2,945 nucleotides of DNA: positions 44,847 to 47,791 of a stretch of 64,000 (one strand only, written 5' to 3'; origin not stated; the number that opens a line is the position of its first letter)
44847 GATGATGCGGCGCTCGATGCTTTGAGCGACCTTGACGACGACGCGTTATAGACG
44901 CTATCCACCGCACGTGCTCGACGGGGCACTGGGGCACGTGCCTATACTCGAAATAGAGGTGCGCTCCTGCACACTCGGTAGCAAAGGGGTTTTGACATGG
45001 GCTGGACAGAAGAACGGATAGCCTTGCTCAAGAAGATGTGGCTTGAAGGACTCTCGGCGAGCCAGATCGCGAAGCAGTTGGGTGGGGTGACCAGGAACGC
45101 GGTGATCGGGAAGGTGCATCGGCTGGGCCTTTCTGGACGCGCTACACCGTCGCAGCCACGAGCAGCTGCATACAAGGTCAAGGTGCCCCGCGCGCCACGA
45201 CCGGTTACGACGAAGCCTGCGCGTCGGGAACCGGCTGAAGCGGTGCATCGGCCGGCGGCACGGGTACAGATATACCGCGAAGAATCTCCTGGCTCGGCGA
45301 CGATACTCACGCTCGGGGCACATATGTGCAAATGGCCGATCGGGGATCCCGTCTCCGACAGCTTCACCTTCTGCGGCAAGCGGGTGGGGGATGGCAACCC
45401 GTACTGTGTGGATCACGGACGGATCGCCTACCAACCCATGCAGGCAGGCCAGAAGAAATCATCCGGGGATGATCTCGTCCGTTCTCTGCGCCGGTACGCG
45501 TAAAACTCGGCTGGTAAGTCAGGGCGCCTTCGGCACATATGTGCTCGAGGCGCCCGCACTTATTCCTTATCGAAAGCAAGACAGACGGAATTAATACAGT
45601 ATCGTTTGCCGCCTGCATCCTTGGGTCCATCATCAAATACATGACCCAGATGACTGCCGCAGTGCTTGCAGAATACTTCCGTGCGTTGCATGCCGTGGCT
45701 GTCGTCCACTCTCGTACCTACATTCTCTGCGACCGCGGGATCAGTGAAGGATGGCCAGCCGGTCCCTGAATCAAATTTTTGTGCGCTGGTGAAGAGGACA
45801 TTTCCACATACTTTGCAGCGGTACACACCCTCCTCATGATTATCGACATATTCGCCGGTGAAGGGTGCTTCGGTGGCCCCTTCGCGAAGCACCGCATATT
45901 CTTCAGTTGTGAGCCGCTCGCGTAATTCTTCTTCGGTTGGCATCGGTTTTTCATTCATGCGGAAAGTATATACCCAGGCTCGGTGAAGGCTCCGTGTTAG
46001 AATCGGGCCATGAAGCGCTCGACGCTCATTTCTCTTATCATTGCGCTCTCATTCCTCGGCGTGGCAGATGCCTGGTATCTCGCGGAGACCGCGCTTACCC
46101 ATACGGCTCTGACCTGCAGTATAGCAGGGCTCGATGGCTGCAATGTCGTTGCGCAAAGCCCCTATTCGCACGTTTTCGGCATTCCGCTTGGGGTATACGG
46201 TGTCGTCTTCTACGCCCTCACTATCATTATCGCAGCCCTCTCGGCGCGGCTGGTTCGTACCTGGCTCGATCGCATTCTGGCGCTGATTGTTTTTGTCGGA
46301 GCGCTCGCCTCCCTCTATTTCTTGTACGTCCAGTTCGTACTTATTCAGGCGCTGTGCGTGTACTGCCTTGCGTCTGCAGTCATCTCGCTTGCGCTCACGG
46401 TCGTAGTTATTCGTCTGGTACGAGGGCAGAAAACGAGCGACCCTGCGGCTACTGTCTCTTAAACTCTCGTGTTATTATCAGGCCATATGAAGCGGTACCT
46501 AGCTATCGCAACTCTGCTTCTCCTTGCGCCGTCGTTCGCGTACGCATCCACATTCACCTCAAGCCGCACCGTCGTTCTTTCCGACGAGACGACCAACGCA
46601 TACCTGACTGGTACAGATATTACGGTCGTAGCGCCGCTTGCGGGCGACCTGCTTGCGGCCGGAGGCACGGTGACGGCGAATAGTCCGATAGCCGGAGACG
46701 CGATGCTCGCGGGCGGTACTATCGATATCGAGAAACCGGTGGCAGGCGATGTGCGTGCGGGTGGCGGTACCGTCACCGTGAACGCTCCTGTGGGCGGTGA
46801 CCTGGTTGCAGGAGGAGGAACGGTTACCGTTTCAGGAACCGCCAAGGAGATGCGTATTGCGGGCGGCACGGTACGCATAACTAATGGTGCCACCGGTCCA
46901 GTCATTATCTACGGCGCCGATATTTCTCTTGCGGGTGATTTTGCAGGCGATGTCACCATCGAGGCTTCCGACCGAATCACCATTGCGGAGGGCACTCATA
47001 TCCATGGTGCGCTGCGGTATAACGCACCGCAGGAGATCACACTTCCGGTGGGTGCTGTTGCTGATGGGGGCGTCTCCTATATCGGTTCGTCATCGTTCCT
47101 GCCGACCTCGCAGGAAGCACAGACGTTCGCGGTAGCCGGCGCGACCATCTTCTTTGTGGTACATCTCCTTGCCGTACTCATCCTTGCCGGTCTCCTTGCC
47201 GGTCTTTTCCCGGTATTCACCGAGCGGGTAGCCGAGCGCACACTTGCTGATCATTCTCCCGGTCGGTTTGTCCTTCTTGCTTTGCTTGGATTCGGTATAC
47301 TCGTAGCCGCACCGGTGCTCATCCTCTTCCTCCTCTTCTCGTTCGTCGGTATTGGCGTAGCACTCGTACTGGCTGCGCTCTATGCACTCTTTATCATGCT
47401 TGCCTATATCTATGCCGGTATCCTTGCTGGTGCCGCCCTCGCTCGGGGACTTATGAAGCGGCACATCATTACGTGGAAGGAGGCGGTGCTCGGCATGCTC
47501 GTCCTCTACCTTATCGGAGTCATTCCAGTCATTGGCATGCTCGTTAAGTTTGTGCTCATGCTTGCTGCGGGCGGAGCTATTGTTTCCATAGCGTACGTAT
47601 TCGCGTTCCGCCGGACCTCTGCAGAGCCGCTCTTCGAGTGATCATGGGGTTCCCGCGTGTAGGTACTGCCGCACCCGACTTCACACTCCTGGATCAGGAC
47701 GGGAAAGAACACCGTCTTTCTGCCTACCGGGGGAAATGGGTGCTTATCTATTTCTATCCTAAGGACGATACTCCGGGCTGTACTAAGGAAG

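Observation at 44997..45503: GcrA homolog with very high similarity to the alphaproteobacterial regulator, and no CcrM nearby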

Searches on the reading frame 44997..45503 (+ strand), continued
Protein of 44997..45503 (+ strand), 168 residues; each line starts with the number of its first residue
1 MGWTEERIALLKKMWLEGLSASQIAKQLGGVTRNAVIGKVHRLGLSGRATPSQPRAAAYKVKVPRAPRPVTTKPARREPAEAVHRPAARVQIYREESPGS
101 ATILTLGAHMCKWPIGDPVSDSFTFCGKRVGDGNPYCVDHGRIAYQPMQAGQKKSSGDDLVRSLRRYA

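Call 55: find_encoding_contigs(protein=P0128, flank=10000, max_places=3)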
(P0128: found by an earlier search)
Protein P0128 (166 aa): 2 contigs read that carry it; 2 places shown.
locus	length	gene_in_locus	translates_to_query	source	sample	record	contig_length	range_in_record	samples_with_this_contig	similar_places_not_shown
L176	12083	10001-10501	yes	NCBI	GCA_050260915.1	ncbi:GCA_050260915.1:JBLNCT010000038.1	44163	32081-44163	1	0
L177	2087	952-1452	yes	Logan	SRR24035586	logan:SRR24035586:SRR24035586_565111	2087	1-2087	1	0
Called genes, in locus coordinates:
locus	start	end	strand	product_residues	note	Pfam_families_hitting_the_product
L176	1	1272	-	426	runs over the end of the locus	PF00109:ketoacyl-synt, PF00108:Thiolase_N (faint), PF02801:Ketoacyl-synt_C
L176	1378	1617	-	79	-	PF00550:PP-binding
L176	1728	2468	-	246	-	PF00106:adh_short, PF08659:KR, PF13460:NAD_binding_10 (weak), PF13561:adh_short_C2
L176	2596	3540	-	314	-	PF00698:Acyl_transf_1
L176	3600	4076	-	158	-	-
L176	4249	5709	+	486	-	-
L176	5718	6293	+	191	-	-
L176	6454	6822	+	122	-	PF01250:Ribosomal_S6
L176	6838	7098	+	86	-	PF01084:Ribosomal_S18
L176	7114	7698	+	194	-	PF01281:Ribosomal_L9_N, PF03948:Ribosomal_L9_C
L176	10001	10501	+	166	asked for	PF07750:GcrA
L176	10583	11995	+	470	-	PF13742:tRNA_anti_2, PF01336:tRNA_anti-codon, PF02601:Exonuc_VII_L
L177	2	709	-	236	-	?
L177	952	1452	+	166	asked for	PF07750:GcrA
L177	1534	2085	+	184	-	?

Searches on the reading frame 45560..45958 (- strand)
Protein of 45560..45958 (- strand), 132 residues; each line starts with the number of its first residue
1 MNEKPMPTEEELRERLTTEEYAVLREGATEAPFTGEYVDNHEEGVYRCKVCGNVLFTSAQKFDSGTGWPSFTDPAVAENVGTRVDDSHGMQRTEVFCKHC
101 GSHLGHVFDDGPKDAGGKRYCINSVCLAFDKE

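Call 48: find_related_loci(query=window:45560-45958:-, collection=metagenome_contigs, flank=4000)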
Query window:45560-45958:- (132 aa) in metagenome_contigs; peptide patterns used: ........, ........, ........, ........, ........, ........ (x = any residue, [..] = any of these).
600 stretches matched a pattern (row limit reached: there are more); 480 encode a relative of the query (tblastn E <= 1e-3); the best 80 are kept; 80 distinct loci.
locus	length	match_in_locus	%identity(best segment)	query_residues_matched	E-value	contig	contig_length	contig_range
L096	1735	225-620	89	1-132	5e-86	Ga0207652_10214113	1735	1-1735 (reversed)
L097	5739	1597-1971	84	8-132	5e-72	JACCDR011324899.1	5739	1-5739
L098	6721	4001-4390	77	4-132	8e-67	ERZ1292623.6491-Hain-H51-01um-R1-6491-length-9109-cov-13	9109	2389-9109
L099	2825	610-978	80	8-130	6e-67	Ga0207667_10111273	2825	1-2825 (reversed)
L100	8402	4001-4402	75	4-132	2e-66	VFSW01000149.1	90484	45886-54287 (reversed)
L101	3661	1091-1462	77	9-132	2e-65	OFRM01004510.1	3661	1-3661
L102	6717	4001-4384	75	5-131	2e-65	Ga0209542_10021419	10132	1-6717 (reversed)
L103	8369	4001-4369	79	8-130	2e-64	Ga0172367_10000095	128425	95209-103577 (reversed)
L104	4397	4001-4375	74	8-132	3e-64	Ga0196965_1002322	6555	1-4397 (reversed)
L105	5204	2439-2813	75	8-132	7e-64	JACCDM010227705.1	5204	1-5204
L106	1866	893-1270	74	5-130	3e-65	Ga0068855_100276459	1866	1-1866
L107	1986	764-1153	73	3-132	6e-65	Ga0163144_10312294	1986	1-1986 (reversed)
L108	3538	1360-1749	71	3-132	2e-63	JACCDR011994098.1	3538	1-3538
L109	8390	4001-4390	72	3-132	2e-63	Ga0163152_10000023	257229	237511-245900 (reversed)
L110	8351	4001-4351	79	16-132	4e-63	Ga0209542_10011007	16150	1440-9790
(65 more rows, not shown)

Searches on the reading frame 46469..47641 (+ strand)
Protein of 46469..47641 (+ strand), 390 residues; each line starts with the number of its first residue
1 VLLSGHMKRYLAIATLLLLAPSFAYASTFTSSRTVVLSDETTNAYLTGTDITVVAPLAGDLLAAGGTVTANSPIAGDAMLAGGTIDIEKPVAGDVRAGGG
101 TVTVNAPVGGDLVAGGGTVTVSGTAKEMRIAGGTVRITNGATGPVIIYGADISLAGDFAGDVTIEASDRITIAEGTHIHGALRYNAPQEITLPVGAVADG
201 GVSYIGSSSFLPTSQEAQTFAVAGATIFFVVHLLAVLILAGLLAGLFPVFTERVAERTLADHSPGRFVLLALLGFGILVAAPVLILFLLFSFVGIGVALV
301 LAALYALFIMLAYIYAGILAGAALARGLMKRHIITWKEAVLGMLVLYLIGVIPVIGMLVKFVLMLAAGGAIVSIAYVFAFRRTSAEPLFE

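Call 28: find_related_loci(query=A2, collection=genome_contigs, flank=8000)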
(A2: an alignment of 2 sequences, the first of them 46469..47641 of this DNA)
Query A2 (390 aa) in genome_contigs; peptide patterns used: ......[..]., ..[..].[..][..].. (x = any residue, [..] = any of these).
55 stretches matched a pattern; 8 encode a relative of the query (tblastn E <= 1e-3); 8 distinct loci.
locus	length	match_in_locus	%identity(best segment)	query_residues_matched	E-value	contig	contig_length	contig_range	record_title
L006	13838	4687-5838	77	4-386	0e+0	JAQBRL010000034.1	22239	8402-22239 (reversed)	MAG: Parcubacteria group bacterium isolate RYN_398 scaffold_268884, whole genome shotgun sequence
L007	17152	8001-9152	74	7-390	7e-165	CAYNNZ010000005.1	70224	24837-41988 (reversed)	MAG TPA_asm: uncultured Candidatus Saccharibacteria bacterium isolate SRP170004_co1_499 genome assembly, contig: NODE_42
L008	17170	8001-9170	73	1-390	6e-162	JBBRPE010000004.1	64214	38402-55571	MAG: Candidatus Paceibacteria bacterium isolate La1_metabat2.398 LA1C_B2.398_k141_1222348L_64214_cov_14.0000, whole geno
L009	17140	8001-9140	71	11-390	2e-152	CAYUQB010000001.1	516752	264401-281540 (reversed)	MAG TPA_asm: uncultured Candidatus Saccharibacteria bacterium isolate binchicken_co110_140 genome assembly, contig: NODE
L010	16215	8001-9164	73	1-386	4e-152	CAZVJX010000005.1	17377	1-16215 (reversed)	MAG TPA_asm: uncultured Candidatus Saccharibacteria bacterium isolate SRP193066_co1_81 genome assembly, contig: NODE_311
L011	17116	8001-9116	51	16-385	1e-93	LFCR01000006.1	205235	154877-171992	MAG: Parcubacteria bacterium C7867-008 C7867_00024, whole genome shotgun sequence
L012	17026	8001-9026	47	43-381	5e-88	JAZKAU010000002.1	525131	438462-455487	MAG: Patescibacteria group bacterium isolate ADI_H3L2_1_122_18_3-bin046 ADIH3L21_B046_0_000000000002, whole genome shotg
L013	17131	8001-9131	42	11-382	1e-79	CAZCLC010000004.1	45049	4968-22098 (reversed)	MAG TPA_asm: uncultured Candidatus Saccharibacteria bacterium isolate SRP128015_co4_33 genome assembly, contig: NODE_160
